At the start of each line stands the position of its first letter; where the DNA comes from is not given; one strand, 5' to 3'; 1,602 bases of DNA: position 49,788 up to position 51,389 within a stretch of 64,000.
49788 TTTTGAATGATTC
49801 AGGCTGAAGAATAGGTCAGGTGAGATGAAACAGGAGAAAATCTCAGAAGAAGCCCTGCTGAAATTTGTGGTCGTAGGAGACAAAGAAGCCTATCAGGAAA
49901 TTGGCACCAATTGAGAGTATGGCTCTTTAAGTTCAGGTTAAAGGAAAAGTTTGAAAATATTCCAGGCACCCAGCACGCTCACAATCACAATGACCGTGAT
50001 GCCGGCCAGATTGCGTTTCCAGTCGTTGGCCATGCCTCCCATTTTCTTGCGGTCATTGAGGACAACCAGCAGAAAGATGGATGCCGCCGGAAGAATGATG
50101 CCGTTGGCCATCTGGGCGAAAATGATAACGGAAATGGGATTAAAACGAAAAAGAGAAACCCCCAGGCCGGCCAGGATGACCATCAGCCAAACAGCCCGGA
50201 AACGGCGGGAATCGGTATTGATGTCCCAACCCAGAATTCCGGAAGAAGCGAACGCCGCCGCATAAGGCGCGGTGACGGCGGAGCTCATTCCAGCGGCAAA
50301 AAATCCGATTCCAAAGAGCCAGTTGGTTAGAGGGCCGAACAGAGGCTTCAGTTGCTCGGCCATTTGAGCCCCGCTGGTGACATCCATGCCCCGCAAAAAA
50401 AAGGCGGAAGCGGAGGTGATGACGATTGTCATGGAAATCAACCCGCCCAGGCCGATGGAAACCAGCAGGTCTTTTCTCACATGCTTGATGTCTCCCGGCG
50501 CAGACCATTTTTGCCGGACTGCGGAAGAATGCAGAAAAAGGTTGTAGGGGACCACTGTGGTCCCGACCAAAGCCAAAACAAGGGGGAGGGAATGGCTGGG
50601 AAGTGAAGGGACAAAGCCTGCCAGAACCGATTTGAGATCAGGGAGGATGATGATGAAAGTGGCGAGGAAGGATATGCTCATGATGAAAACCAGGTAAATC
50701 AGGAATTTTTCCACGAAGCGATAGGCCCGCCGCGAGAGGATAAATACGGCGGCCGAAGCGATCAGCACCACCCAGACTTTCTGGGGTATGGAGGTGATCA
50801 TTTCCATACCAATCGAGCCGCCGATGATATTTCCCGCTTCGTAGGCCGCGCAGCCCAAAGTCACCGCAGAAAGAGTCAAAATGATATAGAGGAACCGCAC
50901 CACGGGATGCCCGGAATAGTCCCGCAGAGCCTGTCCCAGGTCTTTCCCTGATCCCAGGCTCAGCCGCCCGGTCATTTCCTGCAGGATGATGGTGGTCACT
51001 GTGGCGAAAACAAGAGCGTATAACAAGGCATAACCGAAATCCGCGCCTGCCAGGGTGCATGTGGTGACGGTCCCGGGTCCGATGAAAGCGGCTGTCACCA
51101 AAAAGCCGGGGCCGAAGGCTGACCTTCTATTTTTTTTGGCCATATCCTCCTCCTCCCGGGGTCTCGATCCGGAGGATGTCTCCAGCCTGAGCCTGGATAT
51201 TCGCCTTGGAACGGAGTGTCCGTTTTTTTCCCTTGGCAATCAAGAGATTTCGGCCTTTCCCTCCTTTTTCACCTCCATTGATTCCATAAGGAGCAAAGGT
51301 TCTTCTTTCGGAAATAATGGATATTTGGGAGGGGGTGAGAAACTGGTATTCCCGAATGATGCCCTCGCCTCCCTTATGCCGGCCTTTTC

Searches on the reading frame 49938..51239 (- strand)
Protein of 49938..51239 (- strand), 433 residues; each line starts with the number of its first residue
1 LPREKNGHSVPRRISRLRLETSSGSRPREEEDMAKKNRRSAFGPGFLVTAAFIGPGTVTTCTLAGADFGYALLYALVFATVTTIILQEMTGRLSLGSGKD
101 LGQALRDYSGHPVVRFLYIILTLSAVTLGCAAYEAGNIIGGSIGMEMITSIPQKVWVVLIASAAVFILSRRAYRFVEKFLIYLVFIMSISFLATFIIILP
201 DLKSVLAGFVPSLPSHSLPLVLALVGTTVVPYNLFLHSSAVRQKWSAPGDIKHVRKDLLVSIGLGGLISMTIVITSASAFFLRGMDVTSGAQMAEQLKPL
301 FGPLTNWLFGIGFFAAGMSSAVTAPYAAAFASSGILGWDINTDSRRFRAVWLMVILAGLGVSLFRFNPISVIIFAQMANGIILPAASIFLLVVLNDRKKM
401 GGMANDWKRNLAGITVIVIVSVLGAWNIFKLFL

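Call 8: search_protein_families(library=pfam, proteins=[window:49938-51239:-])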
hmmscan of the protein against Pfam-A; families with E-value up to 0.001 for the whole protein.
window:49938-51239:- (433 aa): 1 family
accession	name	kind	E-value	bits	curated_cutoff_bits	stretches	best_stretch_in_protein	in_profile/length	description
PF01566.24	Nramp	-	3.6e-93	312.9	29.8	1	58-406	1-356/357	Natural resistance-associated macrophage protein-like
